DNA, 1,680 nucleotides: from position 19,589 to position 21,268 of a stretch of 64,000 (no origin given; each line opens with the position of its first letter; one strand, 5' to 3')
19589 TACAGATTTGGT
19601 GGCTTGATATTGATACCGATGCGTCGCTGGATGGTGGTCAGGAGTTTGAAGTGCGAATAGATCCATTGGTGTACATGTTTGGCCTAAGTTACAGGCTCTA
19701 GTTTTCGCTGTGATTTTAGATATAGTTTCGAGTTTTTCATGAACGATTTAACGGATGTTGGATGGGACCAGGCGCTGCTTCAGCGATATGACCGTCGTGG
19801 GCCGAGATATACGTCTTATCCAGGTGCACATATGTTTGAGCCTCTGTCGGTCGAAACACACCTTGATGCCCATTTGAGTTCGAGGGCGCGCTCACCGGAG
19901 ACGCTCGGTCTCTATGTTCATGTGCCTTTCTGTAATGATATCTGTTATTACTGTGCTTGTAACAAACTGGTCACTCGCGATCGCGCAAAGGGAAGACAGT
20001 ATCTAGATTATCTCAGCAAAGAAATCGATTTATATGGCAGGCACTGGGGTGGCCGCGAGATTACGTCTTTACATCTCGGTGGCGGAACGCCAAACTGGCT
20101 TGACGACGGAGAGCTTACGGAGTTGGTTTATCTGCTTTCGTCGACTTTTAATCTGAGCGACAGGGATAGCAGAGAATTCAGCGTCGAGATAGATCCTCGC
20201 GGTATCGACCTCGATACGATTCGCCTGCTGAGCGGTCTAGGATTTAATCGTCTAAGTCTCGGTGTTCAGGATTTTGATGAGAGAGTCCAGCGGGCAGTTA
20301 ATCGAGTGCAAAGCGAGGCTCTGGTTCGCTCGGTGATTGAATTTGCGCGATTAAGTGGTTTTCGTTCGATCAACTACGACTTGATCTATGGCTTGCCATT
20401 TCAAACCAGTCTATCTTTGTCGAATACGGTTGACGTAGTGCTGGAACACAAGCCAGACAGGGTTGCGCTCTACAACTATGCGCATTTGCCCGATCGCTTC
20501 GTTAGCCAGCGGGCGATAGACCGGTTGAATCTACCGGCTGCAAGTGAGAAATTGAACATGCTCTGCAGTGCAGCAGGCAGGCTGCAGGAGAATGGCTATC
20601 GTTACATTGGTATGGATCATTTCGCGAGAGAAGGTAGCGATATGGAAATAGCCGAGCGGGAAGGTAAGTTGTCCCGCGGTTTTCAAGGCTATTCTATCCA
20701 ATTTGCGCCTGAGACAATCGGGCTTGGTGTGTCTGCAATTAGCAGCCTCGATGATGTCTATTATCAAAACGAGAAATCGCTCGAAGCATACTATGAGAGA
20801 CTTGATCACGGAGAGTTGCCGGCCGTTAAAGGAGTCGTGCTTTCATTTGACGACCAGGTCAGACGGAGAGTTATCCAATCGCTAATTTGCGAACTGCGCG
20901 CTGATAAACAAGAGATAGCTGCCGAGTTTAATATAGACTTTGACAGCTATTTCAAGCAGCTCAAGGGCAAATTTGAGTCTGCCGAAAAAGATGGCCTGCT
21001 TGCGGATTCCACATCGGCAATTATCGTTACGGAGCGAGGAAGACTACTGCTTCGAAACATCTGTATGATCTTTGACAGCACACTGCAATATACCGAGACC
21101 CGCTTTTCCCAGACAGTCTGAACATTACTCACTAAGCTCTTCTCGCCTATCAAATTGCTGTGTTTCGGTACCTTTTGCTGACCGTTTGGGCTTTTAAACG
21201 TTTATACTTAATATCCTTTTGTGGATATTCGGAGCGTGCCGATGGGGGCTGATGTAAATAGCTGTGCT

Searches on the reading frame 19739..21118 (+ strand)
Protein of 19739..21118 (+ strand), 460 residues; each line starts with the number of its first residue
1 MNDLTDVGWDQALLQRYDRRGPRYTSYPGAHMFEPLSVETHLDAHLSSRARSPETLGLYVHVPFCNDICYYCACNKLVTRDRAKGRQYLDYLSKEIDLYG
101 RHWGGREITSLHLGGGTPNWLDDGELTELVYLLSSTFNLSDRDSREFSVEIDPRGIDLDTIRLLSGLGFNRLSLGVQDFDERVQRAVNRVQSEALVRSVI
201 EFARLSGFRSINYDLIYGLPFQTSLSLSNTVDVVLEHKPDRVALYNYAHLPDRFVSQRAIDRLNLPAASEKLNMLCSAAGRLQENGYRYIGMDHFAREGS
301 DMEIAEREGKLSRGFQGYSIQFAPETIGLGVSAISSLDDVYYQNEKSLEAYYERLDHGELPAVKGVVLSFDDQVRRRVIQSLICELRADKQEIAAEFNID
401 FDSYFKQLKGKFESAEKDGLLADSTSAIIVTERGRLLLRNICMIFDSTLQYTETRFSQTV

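Call 52: find_homologous_proteins(query=window:19739-21118:+, max_evalue=1e-100)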
Query window:19739-21118:+ (460 aa): 7546 proteins with E <= 1e-100 among 8000 candidates; the best 120 are listed.
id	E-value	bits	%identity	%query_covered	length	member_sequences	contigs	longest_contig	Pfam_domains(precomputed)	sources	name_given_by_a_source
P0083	0.0e+0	1042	100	100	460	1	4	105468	PF04055.28,PF06969.23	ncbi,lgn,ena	-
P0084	1.1e-180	620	60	100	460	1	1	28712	PF04055.28,PF06969.23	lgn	-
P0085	5.4e-161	555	57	99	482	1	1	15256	PF04055.28,PF06969.23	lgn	-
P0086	1.1e-160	554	55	100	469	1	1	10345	PF04055.28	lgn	-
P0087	8.9e-160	551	54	100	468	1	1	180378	PF04055.28,PF06969.23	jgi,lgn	jgi:oxygen-independent coproporphyrinogen-3 oxidase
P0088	2.0e-159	549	56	99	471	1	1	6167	PF04055.28,PF06969.23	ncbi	-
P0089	9.1e-159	547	56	99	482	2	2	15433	PF04055.28,PF06969.23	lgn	-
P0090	1.0e-158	547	54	97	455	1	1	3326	PF04055.28,PF06969.23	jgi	-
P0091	7.9e-158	544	57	99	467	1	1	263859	PF04055.28,PF06969.23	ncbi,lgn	-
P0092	1.2e-157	544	56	99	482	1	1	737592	PF04055.28,PF06969.23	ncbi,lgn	-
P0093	1.2e-157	544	55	99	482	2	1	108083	PF04055.28,PF06969.23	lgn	-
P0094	1.7e-156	540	55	98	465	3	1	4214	PF04055.28,PF06969.23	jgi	-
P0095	6.3e-156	538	55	98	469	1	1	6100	PF04055.28,PF06969.23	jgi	-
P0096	5.0e-154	532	55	96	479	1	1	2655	PF04055.28,PF06969.23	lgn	-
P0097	6.7e-153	528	54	96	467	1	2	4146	PF04055.28,PF06969.23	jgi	jgi:oxygen-independent coproporphyrinogen-3 oxidase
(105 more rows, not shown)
